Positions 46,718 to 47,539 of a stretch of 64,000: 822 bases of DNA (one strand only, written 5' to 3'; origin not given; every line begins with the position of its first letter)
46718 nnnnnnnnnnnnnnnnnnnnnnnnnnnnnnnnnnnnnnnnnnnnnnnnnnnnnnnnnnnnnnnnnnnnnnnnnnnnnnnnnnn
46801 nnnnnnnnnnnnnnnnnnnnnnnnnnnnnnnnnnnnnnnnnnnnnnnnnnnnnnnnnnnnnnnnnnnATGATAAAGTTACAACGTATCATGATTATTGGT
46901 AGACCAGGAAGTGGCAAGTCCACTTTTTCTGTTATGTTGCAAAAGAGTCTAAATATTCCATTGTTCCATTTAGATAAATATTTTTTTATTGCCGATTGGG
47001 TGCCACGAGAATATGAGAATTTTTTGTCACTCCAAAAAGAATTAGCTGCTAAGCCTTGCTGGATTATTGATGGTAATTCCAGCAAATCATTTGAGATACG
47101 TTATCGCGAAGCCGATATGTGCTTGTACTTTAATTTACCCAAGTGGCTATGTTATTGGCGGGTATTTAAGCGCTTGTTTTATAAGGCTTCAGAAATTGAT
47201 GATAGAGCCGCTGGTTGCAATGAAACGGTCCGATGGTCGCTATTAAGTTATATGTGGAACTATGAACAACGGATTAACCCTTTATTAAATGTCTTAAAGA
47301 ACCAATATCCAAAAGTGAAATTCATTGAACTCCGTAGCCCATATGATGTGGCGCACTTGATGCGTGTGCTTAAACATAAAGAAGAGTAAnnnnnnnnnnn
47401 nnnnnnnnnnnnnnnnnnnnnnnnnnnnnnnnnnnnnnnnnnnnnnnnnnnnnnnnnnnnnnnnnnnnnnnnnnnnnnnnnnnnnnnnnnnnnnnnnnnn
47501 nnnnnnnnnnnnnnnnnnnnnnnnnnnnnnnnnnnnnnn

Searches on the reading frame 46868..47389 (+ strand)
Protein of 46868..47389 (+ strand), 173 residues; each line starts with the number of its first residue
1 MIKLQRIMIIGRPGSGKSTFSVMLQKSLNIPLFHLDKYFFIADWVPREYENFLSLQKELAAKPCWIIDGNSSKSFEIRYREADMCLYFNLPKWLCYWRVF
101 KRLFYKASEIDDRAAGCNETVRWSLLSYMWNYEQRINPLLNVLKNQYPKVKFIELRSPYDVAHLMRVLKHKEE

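Call 12: search_protein_families(library=pfam, proteins=[window:46868-47389:+], max_evalue=0.001)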
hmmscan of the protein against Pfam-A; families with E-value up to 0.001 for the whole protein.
window:46868-47389:+ (173 aa): 1 family
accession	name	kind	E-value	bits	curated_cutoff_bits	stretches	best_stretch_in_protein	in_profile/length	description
PF13238.12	AAA_18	-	8e-05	23.5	29.4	1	7-47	1-40/128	AAA domain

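Call 90: search_protein_families(library=padloc, proteins=[window:46868-47389:+], max_evalue=0.01)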
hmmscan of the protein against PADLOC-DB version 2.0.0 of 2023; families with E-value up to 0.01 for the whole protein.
window:46868-47389:+ (173 aa): 3 families
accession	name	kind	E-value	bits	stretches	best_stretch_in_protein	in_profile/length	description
PDLC04232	IetA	-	0.0025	15.3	1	5-35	117-147/330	-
PDLC04140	mad8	-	0.0037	14.8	1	7-35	30-52/314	mads_8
PDLC01515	Csx3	-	0.0082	13.8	0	5-30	7-32/183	"CAS-I,CAS-III; associated"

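Call 91: search_protein_families(library=phrogs, proteins=[window:46868-47389:+], max_evalue=0.01)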
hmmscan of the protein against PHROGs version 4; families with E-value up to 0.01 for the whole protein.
window:46868-47389:+ (173 aa): 3 families
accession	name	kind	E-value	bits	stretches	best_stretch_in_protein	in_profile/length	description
phrog_10255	-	other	0.00013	22.8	1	5-32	2-30/230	kinase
phrog_2071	-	other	0.0022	18.8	1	7-39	19-50/282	ATPase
phrog_10401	-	other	0.0057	16.4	1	5-36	461-492/667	ATPase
